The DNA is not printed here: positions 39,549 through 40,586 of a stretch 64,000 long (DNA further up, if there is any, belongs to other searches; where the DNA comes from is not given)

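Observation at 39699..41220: Tandem pair of paralogous, uncharacterised ~240-aa proteins between the Sel1/SPOR gene and ppsA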

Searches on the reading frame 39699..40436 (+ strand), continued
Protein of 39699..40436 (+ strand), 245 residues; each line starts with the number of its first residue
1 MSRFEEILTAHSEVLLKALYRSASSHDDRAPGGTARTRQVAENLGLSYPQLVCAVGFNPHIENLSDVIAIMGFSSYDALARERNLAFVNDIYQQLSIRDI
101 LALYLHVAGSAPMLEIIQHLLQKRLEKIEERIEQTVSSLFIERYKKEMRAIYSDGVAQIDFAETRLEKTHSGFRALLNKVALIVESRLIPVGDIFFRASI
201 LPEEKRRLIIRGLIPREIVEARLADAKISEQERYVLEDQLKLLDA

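Call 37: search_protein_families(library=pfam, alignment_id=A1, max_evalue=5)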
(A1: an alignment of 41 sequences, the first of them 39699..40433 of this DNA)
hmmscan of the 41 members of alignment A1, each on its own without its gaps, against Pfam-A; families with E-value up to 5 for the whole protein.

A. member 1, window:39699-40433:+ (245 aa): 1 family
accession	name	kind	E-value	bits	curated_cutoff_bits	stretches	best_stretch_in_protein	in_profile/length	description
PF04346.18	EutH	-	0.14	11.8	25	1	100-133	237-270/351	Ethanolamine utilisation protein, EutH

B. families by the number of members that match (of 41 scanned): 19 families
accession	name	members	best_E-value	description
PF00768.25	Peptidase_S11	2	0.029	D-alanyl-D-alanine carboxypeptidase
PF07836.16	DmpG_comm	2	0.066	DmpG-like communication domain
PF05491.19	RuvB_C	2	0.11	RuvB C-terminal winged helix domain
PF21983.2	NikA-like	2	0.15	Mobilization protein NikA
PF17596.7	DUF5492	1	0.028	Family of unknown function (DUF5492)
PF14396.12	CFTR_R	1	0.039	Cystic fibrosis TM conductance regulator (CFTR), regulator domain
PF18607.7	HTH_54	1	0.039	ParA helix turn helix domain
PF23231.1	HAT_Syf1_CNRKL1_C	1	0.045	Pre-mRNA-splicing factor Syf1/CRNKL1 C-terminal HAT repeat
PF24655.1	DUF7645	1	0.047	Domain of unknown function (DUF7645)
PF08506.16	Cse1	1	0.05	Cse1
PF07307.16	HEPPP_synt_1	1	0.054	Heptaprenyl diphosphate synthase (HEPPP synthase) subunit 1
PF06518.16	DUF1104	1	0.13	Protein of unknown function (DUF1104)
PF04346.18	EutH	1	0.14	Ethanolamine utilisation protein, EutH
PF05884.17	ZYG-11_interact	1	0.15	Interactor of ZYG-11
PF09317.16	ACDH_C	1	0.16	Acyl-CoA dehydrogenase, C-terminal, bacterial type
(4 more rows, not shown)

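Call 38: search_solved_structures(query=A1, max_evalue=10)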
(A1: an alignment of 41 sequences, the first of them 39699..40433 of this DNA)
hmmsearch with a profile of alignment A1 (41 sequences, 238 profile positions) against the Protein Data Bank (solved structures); distinct sequences matched with E-value up to 10: 0.

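Call 41: search_protein_families(library=pfam, proteins=[L056:9591-11978:+, L060:4601-6976:+, L032:8805-9590:+, L016:8943-9734:+, L047:9433-13275:+, L053:8909-9466:+, L054:8818-9525:-, L032:9793-11178:+], max_evalue=0.001)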
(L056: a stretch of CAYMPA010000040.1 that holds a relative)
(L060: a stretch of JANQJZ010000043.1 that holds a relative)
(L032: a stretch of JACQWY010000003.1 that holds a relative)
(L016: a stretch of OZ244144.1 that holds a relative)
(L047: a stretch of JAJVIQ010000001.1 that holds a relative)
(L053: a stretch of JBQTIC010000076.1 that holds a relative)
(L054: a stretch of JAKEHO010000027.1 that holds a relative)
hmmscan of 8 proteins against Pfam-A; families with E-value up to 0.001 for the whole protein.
L056:9591-11978:+ (796 aa): 4 families
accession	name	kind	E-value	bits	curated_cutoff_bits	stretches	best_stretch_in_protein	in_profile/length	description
PF00593.30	TonB_dep_Rec_b-barrel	-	1.4e-42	147.5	27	1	229-747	18-436/436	TonB dependent receptor-like, beta-barrel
PF07715.20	Plug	-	3.5e-09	37.6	23.9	1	52-161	5-106/107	TonB-dependent Receptor Plug Domain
PF14905.12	OMP_b-brl_3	-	1.4e-06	28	27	1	448-754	110-380/408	Outer membrane protein beta-barrel family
PF10082.15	BBP2_2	-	1.8e-05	24.2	23.7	0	674-747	287-354/378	Putative beta-barrel porin 2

L060:4601-6976:+ (792 aa): 3 families
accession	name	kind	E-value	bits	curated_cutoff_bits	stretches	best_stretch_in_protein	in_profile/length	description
PF00593.30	TonB_dep_Rec_b-barrel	-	3.6e-41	142.9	27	1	229-743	19-436/436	TonB dependent receptor-like, beta-barrel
PF07715.20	Plug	-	8e-09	36.4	23.9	1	51-160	5-106/107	TonB-dependent Receptor Plug Domain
PF14905.12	OMP_b-brl_3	-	5e-07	29.6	27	1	423-751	94-381/408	Outer membrane protein beta-barrel family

L032:8805-9590:+ (262 aa): 0 families

L016:8943-9734:+ (264 aa): 4 families
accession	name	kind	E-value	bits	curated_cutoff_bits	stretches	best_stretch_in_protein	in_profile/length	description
PF13557.12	Phenol_MetA_deg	-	5.8e-21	76.1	22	1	40-264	2-242/242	Putative MetA-pathway of phenol degradation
PF11383.14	DUF3187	-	1.4e-07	31.5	24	1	106-243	147-297/320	Protein of unknown function (DUF3187)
PF13505.12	OMP_b-brl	-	1.2e-05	25.9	28.7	1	43-231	8-173/175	Outer membrane protein beta-barrel domain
PF24653.1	Phage_OMP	-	1.4e-05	25.7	27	0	178-231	65-120/122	Cyanophage outer membrane protein like beta barrel domain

L047:9433-13275:+ (1281 aa): 1 family
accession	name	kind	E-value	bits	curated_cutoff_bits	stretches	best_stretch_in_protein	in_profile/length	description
PF05567.17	T4P_PilY1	-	0.00087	18.7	28.1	0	919-1099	216-384/411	PilY1 beta-propeller domain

L053:8909-9466:+ (186 aa): 2 families
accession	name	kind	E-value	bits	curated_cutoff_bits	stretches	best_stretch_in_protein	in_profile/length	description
PF08534.16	Redoxin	-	9.3e-34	116.8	26.6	1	41-183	2-148/148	Redoxin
PF00578.27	AhpC-TSA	-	1e-20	74.4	26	1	41-166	1-123/124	AhpC/TSA family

L054:8818-9525:- (235 aa): 1 family
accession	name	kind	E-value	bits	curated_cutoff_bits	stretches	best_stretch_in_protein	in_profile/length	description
PF08238.18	Sel1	-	1.6e-42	142.8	30.7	4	93-126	2-35/36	Sel1 repeat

L032:9793-11178:+ (462 aa): 2 families
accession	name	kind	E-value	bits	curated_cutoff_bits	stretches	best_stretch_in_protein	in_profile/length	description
PF03972.19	MmgE_PrpD_N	-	5e-56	190.1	32.1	1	11-248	2-238/244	MmgE/PrpD N-terminal domain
PF19305.4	MmgE_PrpD_C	-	7.4e-36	124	32.1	1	275-448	1-172/173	MmgE/PrpD C-terminal domain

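Call 42: find_encoding_contigs(protein=P0241, flank=8000, max_places=4)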
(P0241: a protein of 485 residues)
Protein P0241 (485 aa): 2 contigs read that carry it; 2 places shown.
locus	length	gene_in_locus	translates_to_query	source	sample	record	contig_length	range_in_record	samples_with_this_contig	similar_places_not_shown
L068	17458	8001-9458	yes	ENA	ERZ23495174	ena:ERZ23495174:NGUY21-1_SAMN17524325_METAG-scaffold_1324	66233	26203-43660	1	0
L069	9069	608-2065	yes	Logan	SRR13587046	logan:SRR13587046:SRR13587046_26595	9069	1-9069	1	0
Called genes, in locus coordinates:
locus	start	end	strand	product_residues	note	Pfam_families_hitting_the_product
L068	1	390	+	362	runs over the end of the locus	PF02655:ATP-grasp_3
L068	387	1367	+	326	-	PF02289:MCH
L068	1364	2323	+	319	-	PF02655:ATP-grasp_3 (weak), PF08443:RimK, PF02955:GSH-S_ATP (weak)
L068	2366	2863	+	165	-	PF01467:CTP_transf_like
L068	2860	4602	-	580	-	PF01019:G_glu_transpept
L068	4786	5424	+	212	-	PF04961:FTCD_C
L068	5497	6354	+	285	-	PF09176:Mpt_N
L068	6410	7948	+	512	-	-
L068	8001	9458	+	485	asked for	-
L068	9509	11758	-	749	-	PF00521:DNA_topoisoIV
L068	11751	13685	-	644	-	PF02518:HATPase_c, PF00204:DNA_gyraseB, PF01751:Toprim, PF00986:DNA_gyraseB_C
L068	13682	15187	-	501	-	PF00361:Proton_antipo_M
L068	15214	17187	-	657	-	PF00662:Proton_antipo_N, PF00361:Proton_antipo_M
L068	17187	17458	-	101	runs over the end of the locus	PF00420:Oxidored_q2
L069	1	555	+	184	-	?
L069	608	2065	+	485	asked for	-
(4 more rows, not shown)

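Call 43: find_encoding_contigs(protein=P0242, flank=8000, max_places=4)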
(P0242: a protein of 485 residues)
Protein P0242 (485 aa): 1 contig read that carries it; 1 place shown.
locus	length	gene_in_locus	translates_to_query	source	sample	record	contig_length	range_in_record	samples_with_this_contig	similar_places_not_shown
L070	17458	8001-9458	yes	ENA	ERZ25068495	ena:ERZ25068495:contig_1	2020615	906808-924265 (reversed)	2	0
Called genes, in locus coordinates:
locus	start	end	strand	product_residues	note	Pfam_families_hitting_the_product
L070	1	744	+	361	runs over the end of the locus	PF02289:MCH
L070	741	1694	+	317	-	PF08443:RimK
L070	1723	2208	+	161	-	PF01467:CTP_transf_like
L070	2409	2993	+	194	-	-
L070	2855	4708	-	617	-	PF01019:G_glu_transpept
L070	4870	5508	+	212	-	PF04961:FTCD_C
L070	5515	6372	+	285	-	PF09176:Mpt_N, PF13241:NAD_binding_7 (weak)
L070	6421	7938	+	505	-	PF23310:TPR_27 (faint), PF08238:Sel1, PF05036:SPOR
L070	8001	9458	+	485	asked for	-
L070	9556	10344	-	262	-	PF00106:adh_short, PF13561:adh_short_C2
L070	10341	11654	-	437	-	PF03710:GlnE, PF08335:GlnD_UR_UTase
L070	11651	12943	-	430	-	PF03710:GlnE, PF08335:GlnD_UR_UTase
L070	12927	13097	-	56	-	-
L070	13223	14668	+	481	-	PF02321:OEP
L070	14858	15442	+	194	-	PF00857:Isochorismatase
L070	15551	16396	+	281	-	-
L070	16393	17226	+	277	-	-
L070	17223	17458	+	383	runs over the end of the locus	PF06114:Peptidase_M78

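Call 46: list_cluster_members(proteins=[window:39699-40433:+, window:40504-41217:+, P0241, P0242])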
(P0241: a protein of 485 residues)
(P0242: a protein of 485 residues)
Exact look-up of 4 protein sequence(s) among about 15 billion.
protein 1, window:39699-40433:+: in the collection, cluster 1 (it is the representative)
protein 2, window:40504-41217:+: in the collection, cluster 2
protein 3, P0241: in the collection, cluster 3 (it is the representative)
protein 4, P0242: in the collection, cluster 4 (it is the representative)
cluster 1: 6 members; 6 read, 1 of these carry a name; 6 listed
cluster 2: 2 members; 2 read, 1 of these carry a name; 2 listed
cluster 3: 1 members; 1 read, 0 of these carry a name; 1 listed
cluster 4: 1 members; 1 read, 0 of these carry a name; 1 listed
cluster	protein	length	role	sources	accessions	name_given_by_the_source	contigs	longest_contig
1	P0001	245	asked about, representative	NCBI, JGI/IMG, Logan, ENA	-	-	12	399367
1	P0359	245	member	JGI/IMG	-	hypothetical protein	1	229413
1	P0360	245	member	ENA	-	-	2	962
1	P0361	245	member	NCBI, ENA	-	-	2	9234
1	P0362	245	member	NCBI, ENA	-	-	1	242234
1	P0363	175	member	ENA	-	-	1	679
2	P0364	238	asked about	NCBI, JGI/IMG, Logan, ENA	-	hypothetical protein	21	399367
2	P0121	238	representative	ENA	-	-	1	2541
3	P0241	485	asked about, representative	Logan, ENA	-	-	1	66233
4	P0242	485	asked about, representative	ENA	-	-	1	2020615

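Call 56: find_homologous_proteins(query=P0241, max_evalue=1e-10)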
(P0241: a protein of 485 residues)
Query P0241 (485 aa): 4 proteins with E <= 1e-10 among 8000 candidates.
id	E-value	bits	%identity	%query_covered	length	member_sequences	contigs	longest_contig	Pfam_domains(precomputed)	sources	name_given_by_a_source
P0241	0.0e+0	1037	100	100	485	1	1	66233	-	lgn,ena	-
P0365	6.6e-248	841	81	100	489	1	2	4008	-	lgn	-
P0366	1.4e-174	599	60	100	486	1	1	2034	-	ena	-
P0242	2.1e-118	414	47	92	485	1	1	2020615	-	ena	-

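Call 67: predict_structure(alignment_id=A6)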
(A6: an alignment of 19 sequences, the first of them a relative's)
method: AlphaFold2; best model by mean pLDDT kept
length: 485 residues; sequences in the alignment: 19
mean_pLDDT: 86.2   pTM: 0.76
mean pLDDT of the five models: 86.2, 86.1, 85.5, 84.6, 82.4
residues with pLDDT >= 90: 238; 70-90: 212; 50-70: 17; < 50: 18
segments of 3 or more residues with pLDDT < 50: 23-34, 243-246
pLDDT, mean of each block of 10 residues (from residue 1): 77 76 45 49 87 87 80 91 89 83 77 86 90 86 85 84 87 90 87 91 89 89 93 86 52 88 91 81 90 93 90 83 82 90 95 86 94 86 92 96 95 95 96 96 95 96 94 93 94
secondary structure, 60 per line:
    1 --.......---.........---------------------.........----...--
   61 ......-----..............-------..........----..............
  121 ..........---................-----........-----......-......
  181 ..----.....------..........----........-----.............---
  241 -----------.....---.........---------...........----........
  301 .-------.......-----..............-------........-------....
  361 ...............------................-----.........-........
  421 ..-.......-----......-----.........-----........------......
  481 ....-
elements in order: H3-9 H13-21 H43-51 H61-66 H72-85 H93-102 H107-130 H134-149 H155-162 H168-173 H175-182 H187-191 H198-207 H212-219 H225-237 H252-256 H260-268 H278-288 H293-301 H309-315 H321-334 H342-349 H357-375 H382-397 H403-411 H413-422 H424-430 H436-441 H447-455 H461-468 H475-484

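Call 70: find_encoding_contigs(protein=P0288, flank=6000, max_places=2)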
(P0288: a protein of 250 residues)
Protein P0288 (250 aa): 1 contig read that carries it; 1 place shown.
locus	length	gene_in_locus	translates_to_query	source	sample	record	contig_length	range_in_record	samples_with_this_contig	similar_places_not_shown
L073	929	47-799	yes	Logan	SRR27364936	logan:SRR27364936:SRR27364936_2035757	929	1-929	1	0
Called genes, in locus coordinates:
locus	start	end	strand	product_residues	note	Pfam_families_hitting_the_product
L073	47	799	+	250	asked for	-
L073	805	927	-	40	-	?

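Call 71: find_encoding_contigs(protein=P0300, flank=6000, max_places=2)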
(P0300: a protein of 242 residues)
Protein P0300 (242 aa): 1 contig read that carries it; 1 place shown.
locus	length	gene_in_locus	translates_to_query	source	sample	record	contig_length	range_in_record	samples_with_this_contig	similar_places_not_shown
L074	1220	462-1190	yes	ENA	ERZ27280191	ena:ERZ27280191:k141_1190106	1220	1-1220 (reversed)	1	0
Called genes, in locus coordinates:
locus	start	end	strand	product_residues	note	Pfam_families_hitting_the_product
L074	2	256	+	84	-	?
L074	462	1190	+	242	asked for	-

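Call 72: find_encoding_contigs(protein=P0345, flank=6000, max_places=2)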
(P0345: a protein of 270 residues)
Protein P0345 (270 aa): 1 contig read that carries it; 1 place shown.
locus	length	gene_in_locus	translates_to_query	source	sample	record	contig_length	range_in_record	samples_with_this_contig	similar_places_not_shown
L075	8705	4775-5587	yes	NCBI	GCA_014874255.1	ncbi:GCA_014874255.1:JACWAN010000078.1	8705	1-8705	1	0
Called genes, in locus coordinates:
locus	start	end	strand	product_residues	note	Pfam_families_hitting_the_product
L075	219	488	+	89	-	-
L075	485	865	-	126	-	PF14251:PterinBD-DUF4346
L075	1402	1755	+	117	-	-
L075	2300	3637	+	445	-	PF01751:Toprim (weak), PF13155:Toprim_2, PF13662:Toprim_4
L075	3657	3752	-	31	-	-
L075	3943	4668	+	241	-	PF19974:TCAD9 (weak), PF01163:RIO1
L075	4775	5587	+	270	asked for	-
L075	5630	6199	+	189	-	PF00013:KH_1 (weak), PF21800:KH_KRR1_2nd, PF22891:KH_PNO1_2nd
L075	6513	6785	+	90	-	-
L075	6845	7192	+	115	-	-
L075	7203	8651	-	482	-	PF01336:tRNA_anti-codon, PF00152:tRNA-synt_2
